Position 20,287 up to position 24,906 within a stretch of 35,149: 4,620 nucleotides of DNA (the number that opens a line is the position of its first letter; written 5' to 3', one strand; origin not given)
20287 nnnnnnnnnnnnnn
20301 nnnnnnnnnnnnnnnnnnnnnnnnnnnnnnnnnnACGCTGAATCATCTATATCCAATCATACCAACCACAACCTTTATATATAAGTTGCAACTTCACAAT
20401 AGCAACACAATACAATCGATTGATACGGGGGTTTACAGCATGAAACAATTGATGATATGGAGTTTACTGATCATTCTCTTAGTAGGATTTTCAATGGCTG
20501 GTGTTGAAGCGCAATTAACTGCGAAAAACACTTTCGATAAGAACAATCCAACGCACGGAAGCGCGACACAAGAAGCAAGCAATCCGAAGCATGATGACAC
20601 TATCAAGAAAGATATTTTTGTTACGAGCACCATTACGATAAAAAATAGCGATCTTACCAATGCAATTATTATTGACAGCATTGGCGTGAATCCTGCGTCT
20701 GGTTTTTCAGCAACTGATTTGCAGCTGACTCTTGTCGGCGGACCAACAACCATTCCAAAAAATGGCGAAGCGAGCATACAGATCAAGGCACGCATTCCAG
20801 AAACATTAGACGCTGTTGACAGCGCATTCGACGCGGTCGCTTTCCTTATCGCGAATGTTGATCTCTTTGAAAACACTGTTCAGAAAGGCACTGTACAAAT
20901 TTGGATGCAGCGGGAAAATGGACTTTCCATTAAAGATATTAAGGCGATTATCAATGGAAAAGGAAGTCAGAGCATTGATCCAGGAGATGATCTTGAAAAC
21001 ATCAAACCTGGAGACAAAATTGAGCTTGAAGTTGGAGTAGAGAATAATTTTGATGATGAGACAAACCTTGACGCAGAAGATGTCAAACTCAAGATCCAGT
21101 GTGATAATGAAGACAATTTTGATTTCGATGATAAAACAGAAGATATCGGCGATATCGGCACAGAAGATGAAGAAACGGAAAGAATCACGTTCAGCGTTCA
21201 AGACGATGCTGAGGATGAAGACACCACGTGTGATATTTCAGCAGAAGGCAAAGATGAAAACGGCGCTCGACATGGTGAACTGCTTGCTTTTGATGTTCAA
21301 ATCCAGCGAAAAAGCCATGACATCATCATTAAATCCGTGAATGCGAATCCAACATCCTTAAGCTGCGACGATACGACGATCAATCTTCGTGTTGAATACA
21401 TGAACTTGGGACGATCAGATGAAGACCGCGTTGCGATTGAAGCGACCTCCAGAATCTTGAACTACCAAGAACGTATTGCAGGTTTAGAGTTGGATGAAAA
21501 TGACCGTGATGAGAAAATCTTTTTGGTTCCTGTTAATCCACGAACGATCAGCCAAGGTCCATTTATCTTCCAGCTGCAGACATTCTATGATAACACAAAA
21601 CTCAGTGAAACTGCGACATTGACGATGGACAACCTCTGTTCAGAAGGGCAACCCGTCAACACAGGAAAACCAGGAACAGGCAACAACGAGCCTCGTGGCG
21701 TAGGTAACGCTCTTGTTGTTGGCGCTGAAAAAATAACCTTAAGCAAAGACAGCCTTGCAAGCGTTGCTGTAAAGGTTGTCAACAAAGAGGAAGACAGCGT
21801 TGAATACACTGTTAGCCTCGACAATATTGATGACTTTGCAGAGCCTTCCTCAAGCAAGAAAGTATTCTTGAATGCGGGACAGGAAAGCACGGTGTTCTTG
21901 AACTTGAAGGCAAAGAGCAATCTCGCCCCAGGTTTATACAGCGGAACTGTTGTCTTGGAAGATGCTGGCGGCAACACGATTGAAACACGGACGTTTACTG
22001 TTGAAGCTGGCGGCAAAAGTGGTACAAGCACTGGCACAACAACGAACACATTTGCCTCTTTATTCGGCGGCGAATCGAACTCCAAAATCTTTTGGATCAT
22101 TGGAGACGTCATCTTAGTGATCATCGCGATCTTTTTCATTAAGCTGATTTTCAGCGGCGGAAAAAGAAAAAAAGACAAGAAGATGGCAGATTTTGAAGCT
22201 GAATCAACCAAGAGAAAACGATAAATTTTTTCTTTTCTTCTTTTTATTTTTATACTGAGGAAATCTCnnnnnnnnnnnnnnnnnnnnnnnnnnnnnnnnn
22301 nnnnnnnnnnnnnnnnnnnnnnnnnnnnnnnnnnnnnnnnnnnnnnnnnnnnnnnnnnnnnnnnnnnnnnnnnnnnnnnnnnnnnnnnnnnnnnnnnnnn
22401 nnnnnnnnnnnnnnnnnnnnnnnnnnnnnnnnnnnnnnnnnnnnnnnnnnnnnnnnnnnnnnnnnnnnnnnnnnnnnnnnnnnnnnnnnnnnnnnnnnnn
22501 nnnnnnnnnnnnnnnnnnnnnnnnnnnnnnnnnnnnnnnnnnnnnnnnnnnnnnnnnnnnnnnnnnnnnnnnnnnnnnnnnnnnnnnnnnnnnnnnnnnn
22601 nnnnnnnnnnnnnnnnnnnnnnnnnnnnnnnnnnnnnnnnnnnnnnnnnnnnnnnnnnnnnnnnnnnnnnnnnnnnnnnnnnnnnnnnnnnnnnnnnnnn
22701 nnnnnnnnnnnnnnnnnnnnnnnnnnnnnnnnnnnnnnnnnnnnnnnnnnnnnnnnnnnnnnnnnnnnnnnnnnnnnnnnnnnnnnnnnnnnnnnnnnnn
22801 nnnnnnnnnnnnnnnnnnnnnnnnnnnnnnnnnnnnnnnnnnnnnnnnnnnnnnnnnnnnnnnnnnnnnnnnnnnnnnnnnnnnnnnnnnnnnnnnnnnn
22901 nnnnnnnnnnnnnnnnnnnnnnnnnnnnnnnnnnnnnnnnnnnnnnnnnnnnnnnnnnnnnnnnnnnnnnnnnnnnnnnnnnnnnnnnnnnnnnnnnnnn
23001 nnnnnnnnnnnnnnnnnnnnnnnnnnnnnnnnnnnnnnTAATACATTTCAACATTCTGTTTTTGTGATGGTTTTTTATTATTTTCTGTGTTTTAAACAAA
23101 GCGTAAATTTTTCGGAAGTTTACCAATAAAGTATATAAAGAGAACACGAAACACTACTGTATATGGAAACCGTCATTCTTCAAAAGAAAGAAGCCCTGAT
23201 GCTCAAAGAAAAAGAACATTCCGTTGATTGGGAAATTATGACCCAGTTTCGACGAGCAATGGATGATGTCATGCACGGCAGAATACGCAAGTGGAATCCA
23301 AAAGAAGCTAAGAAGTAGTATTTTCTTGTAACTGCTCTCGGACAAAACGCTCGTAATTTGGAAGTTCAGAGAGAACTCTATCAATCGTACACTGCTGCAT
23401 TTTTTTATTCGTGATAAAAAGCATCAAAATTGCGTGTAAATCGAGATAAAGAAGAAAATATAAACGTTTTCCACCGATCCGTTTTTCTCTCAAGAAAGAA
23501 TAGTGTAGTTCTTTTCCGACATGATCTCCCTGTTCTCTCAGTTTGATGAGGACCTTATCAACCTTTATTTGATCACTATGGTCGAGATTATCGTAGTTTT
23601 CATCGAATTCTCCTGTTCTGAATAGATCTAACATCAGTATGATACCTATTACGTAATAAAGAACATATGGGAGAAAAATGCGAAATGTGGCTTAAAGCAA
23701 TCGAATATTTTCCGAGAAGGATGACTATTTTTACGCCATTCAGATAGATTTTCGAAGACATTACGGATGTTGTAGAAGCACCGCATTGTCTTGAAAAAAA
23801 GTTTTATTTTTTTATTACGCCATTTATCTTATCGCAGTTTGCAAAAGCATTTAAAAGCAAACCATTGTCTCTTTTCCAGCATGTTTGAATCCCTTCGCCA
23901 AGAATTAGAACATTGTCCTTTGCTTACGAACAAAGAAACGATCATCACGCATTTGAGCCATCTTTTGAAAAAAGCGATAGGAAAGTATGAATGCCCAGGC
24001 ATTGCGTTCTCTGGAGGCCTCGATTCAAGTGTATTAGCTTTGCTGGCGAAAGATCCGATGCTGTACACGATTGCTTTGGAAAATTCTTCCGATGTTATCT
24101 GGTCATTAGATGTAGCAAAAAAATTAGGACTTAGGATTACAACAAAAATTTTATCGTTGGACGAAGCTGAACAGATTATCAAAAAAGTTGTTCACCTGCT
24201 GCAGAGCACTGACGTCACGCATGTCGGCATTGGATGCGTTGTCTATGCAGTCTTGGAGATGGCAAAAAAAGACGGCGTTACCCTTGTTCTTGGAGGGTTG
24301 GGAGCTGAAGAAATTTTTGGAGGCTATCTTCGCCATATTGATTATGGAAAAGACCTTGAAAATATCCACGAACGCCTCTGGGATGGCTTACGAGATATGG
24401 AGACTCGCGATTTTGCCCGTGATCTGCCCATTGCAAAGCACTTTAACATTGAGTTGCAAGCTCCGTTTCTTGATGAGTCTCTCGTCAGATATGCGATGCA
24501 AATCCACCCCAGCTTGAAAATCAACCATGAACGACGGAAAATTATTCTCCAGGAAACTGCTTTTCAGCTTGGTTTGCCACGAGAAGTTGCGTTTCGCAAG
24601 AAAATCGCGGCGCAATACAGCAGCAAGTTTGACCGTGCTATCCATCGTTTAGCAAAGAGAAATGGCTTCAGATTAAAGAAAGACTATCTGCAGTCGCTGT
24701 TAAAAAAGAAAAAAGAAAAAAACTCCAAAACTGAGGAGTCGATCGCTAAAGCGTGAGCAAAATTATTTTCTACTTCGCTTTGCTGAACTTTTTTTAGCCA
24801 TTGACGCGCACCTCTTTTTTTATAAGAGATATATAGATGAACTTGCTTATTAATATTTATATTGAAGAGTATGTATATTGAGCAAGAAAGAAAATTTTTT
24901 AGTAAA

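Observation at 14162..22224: Three-gene cluster of paralogous, C-terminally anchored surface proteins, including a roughly 1470-aa LTD plus cadherin-like adhesin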

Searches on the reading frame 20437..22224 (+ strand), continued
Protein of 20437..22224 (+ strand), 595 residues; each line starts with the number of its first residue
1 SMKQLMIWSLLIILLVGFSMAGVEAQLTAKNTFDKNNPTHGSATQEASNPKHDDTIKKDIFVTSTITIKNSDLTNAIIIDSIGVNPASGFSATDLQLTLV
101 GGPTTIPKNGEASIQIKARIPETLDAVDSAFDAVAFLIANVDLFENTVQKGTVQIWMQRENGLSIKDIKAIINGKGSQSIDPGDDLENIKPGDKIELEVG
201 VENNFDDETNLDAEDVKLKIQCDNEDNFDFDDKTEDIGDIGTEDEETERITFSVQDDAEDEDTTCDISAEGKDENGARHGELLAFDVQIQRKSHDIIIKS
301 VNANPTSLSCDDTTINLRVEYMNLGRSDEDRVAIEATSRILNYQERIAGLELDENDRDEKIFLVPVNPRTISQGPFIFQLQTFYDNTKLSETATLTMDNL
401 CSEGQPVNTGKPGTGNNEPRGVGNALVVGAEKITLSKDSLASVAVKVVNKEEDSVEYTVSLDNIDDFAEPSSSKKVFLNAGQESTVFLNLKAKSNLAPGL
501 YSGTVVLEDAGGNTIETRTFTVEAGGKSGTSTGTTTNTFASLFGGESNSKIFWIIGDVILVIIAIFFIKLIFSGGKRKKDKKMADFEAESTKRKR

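Call 45: find_related_loci(query=A1, collection=genome_contigs, flank=10000)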
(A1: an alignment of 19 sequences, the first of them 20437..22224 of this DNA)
Query A1 (595 aa) in genome_contigs; peptide patterns used: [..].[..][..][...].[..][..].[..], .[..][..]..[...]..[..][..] (x = any residue, [..] = any of these).
80 stretches matched a pattern; 31 encode a relative of the query (tblastn E <= 1e-3); 31 distinct loci.
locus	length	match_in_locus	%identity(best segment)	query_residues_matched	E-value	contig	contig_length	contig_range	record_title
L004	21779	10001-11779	61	1-595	0e+0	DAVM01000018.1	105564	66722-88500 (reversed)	MAG TPA_asm: Candidatus Woesearchaeota archaeon UBA489 UBA489_contig_6877, whole genome shotgun sequence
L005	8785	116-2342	47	2-594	2e-158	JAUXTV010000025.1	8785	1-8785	MAG: Candidatus Woesearchaeota archaeon isolate C13_metabat.bin.27_sub C13_k141_53746, whole genome shotgun sequence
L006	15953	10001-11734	45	2-589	2e-148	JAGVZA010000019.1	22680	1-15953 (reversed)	Candidatus Woesearchaeota archaeon isolate RIFCSPHIGHO2_02_FULL_36_21 rifcsphigho2_02_scaffold_7047, whole genome shotgu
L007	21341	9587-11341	44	2-589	8e-145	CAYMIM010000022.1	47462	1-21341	MAG TPA_asm: Candidatus Woesearchaeota archaeon isolate binchicken_co203_642 genome assembly, contig: k141_4557844, whol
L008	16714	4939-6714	40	4-587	3e-121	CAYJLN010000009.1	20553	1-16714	MAG TPA_asm: Candidatus Woesearchaeota archaeon isolate ERP125453_co1_106 genome assembly, contig: NODE_2517_length_2055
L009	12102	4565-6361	40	1-595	1e-116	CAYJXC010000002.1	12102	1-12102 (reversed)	MAG TPA_asm: Candidatus Woesearchaeota archaeon isolate ERP125453_co1_51 genome assembly, contig: NODE_5910_length_12102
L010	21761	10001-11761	40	5-595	6e-113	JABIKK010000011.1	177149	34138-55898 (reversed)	MAG: Candidatus Woesearchaeota archaeon isolate SI054_bin47 k141_516466, whole genome shotgun sequence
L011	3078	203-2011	39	2-594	2e-116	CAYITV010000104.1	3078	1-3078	MAG TPA_asm: Candidatus Woesearchaeota archaeon isolate ERP119705_co6_1075 genome assembly, contig: NODE_65803_length_30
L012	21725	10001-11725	40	5-587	8e-113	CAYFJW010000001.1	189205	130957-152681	MAG TPA_asm: Candidatus Woesearchaeota archaeon isolate ERP019367_co2_61 genome assembly, contig: NODE_76_length_189205_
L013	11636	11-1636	40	57-594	5e-110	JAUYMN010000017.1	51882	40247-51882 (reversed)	MAG: Nanoarchaeota archaeon isolate C24_metabat.bin.88 C24_k141_215715, whole genome shotgun sequence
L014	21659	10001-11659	40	2-580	1e-108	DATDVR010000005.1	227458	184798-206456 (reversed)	MAG TPA_asm: Candidatus Nanoarchaeia archaeon isolate SMAG_U8089 k141_1290510, whole genome shotgun sequence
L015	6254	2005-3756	36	2-588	1e-105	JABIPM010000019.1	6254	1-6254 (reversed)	MAG: Candidatus Woesearchaeota archaeon isolate SI072_bin118 k141_489684, whole genome shotgun sequence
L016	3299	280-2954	36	2-591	3e-107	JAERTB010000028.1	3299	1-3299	MAG: Candidatus Woesearchaeota archaeon isolate BH21 c_000000009235, whole genome shotgun sequence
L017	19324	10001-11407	42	110-579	1e-102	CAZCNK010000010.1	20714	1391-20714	MAG TPA_asm: Candidatus Woesearchaeota archaeon isolate SRP269290_co2_138 genome assembly, contig: NODE_2585_length_2071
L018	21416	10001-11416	40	105-592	4e-85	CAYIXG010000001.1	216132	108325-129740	MAG TPA_asm: Candidatus Woesearchaeota archaeon isolate ERP119705_co6_1115 genome assembly, contig: NODE_9_length_216132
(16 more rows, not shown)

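Call 67: find_encoding_contigs(protein=P0037, flank=10000, max_places=2)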
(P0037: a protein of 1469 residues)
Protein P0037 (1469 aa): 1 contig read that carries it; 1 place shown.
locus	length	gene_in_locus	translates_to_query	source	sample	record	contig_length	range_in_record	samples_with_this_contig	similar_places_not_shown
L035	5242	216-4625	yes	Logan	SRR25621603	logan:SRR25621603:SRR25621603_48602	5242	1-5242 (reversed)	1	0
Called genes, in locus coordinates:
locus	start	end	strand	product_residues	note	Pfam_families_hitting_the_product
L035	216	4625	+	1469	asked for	PF05345:He_PIG, PF17963:Big_9 (weak), PF17963:Big_9 (weak), PF05345:He_PIG (weak), PF17963:Big_9 (weak), PF05345:He_PIG, PF17963:Big_9 (weak), PF05345:He_PIG, +5 more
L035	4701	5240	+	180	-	?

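Call 68: find_encoding_contigs(protein=P0001, flank=10000, max_places=3)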
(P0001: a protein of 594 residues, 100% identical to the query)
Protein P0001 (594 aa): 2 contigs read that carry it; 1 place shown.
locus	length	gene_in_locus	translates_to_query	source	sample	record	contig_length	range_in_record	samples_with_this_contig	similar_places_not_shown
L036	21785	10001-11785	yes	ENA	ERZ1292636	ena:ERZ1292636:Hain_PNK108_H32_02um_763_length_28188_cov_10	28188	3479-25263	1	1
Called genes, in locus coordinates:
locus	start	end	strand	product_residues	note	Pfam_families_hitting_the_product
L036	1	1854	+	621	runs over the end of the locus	PF00012:HSP70, PF06723:MreB_Mbl, PF00012:HSP70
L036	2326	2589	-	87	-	-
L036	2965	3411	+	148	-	-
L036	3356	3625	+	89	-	-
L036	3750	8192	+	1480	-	PF00801:PKD (faint), PF05345:He_PIG, PF17892:Cadherin_5 (faint), PF17963:Big_9 (weak), PF05345:He_PIG, PF17963:Big_9 (weak), PF05345:He_PIG (weak), PF17963:Big_9 (weak)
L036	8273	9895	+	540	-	PF07705:CARDB (faint)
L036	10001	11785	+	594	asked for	-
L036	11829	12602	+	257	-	-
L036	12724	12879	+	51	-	-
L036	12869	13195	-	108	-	-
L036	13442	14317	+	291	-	PF00733:Asn_synthase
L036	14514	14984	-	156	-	PF08501:Shikimate_dh_N (weak)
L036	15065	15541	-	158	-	PF10517:DM13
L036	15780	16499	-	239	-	PF14528:LAGLIDADG_3 (faint)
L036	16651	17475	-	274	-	-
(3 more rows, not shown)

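Call 74: list_cluster_members(proteins=[P0045, P0047, P0055, P0060, P0110, P0150, P0084, P0139, P0097, P0168])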
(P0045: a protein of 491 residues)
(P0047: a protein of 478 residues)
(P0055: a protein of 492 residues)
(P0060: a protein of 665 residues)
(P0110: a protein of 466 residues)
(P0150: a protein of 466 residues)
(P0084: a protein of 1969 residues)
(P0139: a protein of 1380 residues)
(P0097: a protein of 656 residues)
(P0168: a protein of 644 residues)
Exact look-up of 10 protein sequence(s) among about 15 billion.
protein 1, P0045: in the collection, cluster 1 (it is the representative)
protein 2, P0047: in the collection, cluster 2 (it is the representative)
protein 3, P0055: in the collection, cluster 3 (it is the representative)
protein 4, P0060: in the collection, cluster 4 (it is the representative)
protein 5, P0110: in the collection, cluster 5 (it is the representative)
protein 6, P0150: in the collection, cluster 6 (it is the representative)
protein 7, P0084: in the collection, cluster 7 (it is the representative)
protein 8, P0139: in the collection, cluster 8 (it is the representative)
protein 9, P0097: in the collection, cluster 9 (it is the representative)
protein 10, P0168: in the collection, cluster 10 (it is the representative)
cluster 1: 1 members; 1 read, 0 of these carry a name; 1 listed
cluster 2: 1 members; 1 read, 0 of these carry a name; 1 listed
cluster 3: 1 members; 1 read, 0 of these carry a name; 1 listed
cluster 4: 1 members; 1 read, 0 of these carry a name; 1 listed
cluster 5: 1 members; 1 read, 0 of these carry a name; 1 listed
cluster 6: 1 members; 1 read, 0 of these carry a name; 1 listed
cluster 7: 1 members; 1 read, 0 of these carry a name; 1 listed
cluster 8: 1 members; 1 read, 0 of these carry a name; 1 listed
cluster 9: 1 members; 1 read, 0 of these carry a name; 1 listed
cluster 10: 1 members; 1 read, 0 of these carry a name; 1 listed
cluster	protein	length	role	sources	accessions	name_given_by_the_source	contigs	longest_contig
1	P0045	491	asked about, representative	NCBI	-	-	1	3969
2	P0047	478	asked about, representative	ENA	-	-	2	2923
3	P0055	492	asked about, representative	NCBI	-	-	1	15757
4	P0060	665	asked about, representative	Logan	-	-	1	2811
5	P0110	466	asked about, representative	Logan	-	-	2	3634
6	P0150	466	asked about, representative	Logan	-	-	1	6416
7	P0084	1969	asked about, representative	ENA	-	-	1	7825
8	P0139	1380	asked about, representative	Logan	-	-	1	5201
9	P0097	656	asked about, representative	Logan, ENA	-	-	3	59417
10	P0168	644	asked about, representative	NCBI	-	-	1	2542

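Call 75: find_encoding_contigs(protein=P0055, flank=8000, max_places=1)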
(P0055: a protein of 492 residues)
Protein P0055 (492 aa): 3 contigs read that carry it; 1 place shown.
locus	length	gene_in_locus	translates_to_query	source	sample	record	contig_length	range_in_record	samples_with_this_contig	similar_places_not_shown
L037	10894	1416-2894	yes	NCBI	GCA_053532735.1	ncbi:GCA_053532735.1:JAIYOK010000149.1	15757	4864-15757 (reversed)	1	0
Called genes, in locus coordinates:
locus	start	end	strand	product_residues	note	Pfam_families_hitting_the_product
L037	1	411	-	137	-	?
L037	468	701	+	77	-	-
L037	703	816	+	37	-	-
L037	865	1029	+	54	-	-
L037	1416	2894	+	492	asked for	-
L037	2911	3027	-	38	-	-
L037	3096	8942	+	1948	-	PF00932:LTD, PF17957:Big_7 (weak), PF19077:Big_13 (weak), PF17892:Cadherin_5 (weak), PF17963:Big_9, PF05345:He_PIG, PF17963:Big_9 (weak), PF04096:Nucleoporin2 (faint)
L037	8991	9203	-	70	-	-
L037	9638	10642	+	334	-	PF01210:NAD_Gly3P_dh_N, PF07479:NAD_Gly3P_dh_C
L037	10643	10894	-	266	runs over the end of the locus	PF01909:NTP_transf_2 (weak)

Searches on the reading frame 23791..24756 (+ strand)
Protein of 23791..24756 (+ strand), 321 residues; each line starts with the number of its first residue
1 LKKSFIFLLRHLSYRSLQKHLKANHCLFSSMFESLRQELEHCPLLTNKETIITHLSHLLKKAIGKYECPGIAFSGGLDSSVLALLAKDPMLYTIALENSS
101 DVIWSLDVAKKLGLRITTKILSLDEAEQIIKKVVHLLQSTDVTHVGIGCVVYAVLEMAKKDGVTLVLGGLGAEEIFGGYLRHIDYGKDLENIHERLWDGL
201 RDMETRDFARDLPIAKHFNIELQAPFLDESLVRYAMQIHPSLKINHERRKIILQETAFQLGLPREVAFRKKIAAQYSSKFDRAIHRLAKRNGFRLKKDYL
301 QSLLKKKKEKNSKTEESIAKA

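Call 5: search_protein_families(library=pfam, proteins=[window:23791-24756:+], max_evalue=0.001)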
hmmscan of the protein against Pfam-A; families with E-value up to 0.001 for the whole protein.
window:23791-24756:+ (321 aa): 2 families
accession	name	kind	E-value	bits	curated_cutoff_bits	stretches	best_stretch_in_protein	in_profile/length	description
PF00733.27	Asn_synthase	-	3.1e-32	113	21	2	70-182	21-138/354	Asparagine synthase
PF24167.1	DUF7411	-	0.00019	21.5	28.7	1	71-167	5-100/194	Family of unknown function (DUF7411)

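Call 35: search_protein_families(library=ncbifam, proteins=[window:23791-24756:+], max_evalue=0.1)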
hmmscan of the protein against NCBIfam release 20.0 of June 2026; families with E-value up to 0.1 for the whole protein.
window:23791-24756:+ (321 aa): 12 families
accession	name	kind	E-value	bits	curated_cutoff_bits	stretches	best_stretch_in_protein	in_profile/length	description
TIGR01536.1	asn_synth_AEB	equivalog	4.3e-34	118.4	267.1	2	44-184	226-376/517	asparagine synthase (glutamine-hydrolyzing)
NF006949.0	PRK09431.1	equivalog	2.5e-33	115.4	499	1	48-316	205-494/554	asparagine synthase B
TIGR03104.1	trio_amidotrans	equivalog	1.2e-10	40.3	570.1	2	54-182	248-383/589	N-acetylglutaminylglutamine amidotransferase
TIGR03108.1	eps_aminotran_1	hypoth_equivalog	1.7e-10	40.2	816.9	2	49-183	237-378/628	XrtA/PEP-CTERM system amidotransferase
NF033561.1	macrolact_Ik_Al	subfamily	1.6e-06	27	300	1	206-270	425-488/561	albusnodin/ikarugamycin family macrolactam cyclase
NF033535.1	lass_lactam_cya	exception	0.00015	20.4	525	1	215-288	539-610/668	lasso peptide isopeptide bond-forming cyclase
TIGR00268.2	TIGR00268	equivalog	0.0015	17.8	150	1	58-90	5-37/259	ATP-dependent sacrificial sulfur transferase LarE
NF011155.0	PRK14561.1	equivalog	0.0029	17.3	207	1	72-159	6-92/195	hypothetical protein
NF049968.1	QhpR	equivalog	0.0073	15.5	250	1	11-59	213-260/284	AraC-like transcriptional regulator QhpR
NF050186.1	TransRegGliRPseudo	equivalog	0.016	14.6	570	0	11-47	263-299/338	AraC family transcriptional regulator GliR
NF010587.0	PRK13980.1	equivalog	0.028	13.6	255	1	49-190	12-161/267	NAD+ synthase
TIGR00364.1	TIGR00364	equivalog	0.057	13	150.3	0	72-132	4-68/201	7-cyano-7-deazaguanine synthase QueC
